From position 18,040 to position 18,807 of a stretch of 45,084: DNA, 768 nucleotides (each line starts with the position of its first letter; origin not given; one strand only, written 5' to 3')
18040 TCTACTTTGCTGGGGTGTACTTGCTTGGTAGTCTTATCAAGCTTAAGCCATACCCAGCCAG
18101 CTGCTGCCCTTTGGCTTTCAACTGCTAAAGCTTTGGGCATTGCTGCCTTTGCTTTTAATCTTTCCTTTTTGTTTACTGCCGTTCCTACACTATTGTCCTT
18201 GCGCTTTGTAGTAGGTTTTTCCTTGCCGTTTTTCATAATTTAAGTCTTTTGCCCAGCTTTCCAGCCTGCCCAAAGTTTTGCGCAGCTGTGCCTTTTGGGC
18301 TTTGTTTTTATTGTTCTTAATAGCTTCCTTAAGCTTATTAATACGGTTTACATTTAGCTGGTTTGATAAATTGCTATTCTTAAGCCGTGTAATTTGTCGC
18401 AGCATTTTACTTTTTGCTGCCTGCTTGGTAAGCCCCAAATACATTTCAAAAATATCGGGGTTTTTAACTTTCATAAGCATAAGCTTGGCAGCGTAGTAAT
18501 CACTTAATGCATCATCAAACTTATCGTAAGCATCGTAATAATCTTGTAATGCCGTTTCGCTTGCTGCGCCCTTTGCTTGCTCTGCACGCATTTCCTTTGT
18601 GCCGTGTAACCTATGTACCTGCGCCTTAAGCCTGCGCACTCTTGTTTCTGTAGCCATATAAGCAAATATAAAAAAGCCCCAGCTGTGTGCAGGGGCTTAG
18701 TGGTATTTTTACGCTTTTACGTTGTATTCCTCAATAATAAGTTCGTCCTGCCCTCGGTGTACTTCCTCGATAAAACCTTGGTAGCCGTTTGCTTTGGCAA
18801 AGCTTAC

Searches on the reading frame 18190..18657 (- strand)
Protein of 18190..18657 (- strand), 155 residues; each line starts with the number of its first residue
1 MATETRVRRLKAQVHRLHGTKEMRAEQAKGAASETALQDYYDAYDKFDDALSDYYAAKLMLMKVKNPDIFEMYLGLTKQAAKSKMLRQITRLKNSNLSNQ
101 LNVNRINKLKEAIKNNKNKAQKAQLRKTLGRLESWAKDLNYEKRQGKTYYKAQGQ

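Call 3: search_protein_families(library=pfam, proteins=[window:18190-18657:-], max_evalue=0.1)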
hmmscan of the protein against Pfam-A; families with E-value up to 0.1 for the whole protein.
window:18190-18657:- (155 aa): 3 families
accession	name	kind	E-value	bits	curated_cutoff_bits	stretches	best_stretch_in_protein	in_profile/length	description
PF25101.1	Spectrin_7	-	0.021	15.6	27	1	100-150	5-54/99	Animal spectrin repeats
PF05263.17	DUF722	-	0.08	13.6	29.8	0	45-151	3-104/134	Protein of unknown function (DUF722)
PF20575.4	HTH_63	-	0.093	12.8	23.9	0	81-140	24-82/148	Helix-turn-helix domain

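Call 4: search_protein_families(library=phrogs, proteins=[window:18190-18657:-], max_evalue=0.01)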
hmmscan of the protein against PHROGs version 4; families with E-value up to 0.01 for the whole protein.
window:18190-18657:- (155 aa): 1 family
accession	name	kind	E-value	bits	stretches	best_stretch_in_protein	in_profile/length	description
phrog_6539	-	unknown function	1.9e-40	138.1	1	1-91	1-91/92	-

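Call 15: search_protein_families(library=padloc, proteins=[window:18190-18657:-], max_evalue=0.1)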
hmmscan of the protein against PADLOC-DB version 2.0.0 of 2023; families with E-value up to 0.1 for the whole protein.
window:18190-18657:- (155 aa): 0 families

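Call 16: search_protein_families(library=ncbifam, proteins=[window:18190-18657:-], max_evalue=0.1)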
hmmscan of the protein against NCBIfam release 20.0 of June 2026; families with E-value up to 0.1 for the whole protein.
window:18190-18657:- (155 aa): 2 families
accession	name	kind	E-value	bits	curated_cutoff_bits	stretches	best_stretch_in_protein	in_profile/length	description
NF008946.0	PRK12293.1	equivalog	0.013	15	224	1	58-152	144-233/282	ATP phosphoribosyltransferase regulatory subunit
NF050808.1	FlagAsmbRegFliX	equivalog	0.065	13.4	175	0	84-136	78-130/143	flagellar assembly regulator FliX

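Call 87: find_homologous_proteins(query=window:18190-18657:-, max_evalue=0.001)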
Query window:18190-18657:- (155 aa): 4 proteins with E <= 0.001 among 21 candidates.
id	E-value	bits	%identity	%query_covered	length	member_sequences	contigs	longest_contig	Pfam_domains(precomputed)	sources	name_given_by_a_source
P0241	4.6e-86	304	95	99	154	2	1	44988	-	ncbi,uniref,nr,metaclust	ncbi:hypothetical protein B620_gp07 [Croceibacter phage P2559S]|uniref:hypothetical protein n=1 Tax=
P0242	2.4e-74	266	84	99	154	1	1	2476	-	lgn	-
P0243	1.2e-64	235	75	98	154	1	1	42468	-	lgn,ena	-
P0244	6.1e-50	187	64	91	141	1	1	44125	-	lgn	-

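Call 90: find_encoding_contigs(protein=P0243, flank=8000, max_places=1)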
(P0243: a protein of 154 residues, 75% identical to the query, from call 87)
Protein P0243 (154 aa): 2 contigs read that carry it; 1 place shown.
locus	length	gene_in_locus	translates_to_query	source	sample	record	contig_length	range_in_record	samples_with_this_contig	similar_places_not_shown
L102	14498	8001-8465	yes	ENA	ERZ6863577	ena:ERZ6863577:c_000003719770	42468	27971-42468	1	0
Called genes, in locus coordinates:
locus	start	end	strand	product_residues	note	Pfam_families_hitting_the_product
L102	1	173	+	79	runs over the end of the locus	-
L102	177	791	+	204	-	-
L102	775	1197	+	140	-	PF00436:SSB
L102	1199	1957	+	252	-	PF04266:ASCH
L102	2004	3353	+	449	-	PF01555:N6_N4_Mtase (weak)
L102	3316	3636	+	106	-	PF02675:AdoMet_dc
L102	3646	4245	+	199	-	-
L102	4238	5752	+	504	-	-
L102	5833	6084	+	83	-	-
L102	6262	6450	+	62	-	-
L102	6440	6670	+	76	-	-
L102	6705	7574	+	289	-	-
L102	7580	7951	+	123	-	-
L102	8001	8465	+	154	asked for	-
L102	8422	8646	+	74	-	-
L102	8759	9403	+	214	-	-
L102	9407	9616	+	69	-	-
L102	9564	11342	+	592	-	-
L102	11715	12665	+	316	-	-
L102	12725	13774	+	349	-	-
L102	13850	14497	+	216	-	?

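Call 97: search_protein_representatives(alignment_id=A4)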
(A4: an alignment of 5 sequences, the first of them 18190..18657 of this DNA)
Query: 5 sequences, 154 profile positions. Proteins with E-value up to 0.001 (for the whole library): 12; up to 1e-10: 4; up to 1e-30: 2. The best 12 are listed.
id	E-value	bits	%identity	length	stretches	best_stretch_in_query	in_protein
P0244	2.1e-73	261.8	-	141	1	1-141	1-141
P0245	8.1e-44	165.7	-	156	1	1-151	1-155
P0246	3.1e-19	85.8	-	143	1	1-136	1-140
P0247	5.2e-16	75.4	-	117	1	35-135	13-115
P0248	2.8e-08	50.3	-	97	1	1-88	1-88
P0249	1.1e-06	45.0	-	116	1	6-95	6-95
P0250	1.5e-06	44.7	-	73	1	32-90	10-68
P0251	1.0e-05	42.0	-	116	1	1-102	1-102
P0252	1.0e-05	41.9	-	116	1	1-90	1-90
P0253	1.1e-05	41.9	-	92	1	7-90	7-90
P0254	1.1e-04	38.6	-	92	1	10-87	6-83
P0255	5.9e-04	36.2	-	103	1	6-89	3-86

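Call 99: search_protein_families(library=pfam, alignment_id=A5, max_evalue=0.1)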
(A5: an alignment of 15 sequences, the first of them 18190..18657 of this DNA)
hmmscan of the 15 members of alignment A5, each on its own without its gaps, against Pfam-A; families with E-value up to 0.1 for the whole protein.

A. member 1, window:18190-18657:- (155 aa): 3 families
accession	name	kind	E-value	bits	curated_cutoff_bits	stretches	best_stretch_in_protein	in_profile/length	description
PF25101.1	Spectrin_7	-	0.021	15.6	27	1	100-150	5-54/99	Animal spectrin repeats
PF05263.17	DUF722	-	0.08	13.6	29.8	0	45-151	3-104/134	Protein of unknown function (DUF722)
PF20575.4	HTH_63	-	0.093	12.8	23.9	0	81-140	24-82/148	Helix-turn-helix domain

B. families by the number of members that match (of 15 scanned): 25 families
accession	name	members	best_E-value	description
PF25101.1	Spectrin_7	2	0.021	Animal spectrin repeats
PF05263.17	DUF722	2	0.08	Protein of unknown function (DUF722)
PF06175.17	MiaE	1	0.0026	tRNA-(MS[2]IO[6]A)-hydroxylase (MiaE)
PF01904.24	DUF72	1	0.0037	Protein of unknown function DUF72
PF05847.17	Baculo_LEF-3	1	0.004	Nucleopolyhedrovirus late expression factor 3 (LEF-3)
PF08759.17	GT-D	1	0.013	Glycosyltransferase GT-D fold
PF13543.13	SAM_KSR1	1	0.013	SAM like domain present in kinase suppressor RAS 1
PF10768.14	FliX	1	0.014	Class II flagellar assembly regulator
PF17049.10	AEP1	1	0.014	ATPase expression protein 1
PF24693.1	DUF7660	1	0.016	Family of unknown function (DUF7660)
PF00178.28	Ets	1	0.02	Ets-domain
PF20740.2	TP0453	1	0.026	Outer membrane-associated lipoprotein TP0453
PF16939.11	Porin_6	1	0.038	Putative porin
PF24590.1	DUF7615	1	0.047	Domain of unknown function (DUF7615)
PF11237.13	DUF3038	1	0.068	Protein of unknown function (DUF3038)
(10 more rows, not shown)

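Call 100: search_solved_structures(query=A5, max_evalue=1)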
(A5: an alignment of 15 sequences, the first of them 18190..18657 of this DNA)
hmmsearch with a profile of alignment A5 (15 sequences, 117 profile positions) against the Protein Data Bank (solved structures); distinct sequences matched with E-value up to 1: 7.
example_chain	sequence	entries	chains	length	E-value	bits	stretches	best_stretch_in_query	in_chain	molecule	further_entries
8eoz_B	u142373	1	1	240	0.00074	22.8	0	63-100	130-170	C3HR3_4r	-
5n72_A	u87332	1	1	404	0.017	18.4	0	17-56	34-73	WipA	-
5y9o_A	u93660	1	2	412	0.018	18.4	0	16-56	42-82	WipA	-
5n6x_A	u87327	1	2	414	0.02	18.2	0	16-56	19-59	WipA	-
1uru_A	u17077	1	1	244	0.1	15.9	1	31-81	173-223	AMPHIPHYSIN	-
1yo7_A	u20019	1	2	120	0.15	15.3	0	38-65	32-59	Regulatory protein rop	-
1qx8_A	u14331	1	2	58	0.24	14.7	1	22-61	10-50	Regulatory protein ROP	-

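Call 106: search_protein_families(library=pfam, proteins=[L102:5833-6084:+, L102:6262-6450:+, L102:6705-7574:+], max_evalue=0.01)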
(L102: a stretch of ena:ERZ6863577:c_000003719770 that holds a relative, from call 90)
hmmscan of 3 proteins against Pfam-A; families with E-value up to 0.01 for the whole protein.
L102:5833-6084:+ (83 aa): 0 families

L102:6262-6450:+ (62 aa): 0 families

L102:6705-7574:+ (289 aa): 0 families

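Call 107: search_protein_families(library=phrogs, proteins=[L102:5833-6084:+, L102:6262-6450:+, L102:6705-7574:+], max_evalue=0.001)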
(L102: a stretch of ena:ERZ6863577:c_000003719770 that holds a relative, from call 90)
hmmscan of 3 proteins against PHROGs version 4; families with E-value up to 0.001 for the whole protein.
L102:5833-6084:+ (83 aa): 0 families

L102:6262-6450:+ (62 aa): 0 families

L102:6705-7574:+ (289 aa): 2 families
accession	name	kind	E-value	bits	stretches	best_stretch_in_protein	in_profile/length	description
phrog_19458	-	DNA, RNA and nucleotide metabolism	1.4e-20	75.1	1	59-286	66-297/306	primase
phrog_6744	-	unknown function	3.1e-17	63.7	1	133-284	194-347/355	-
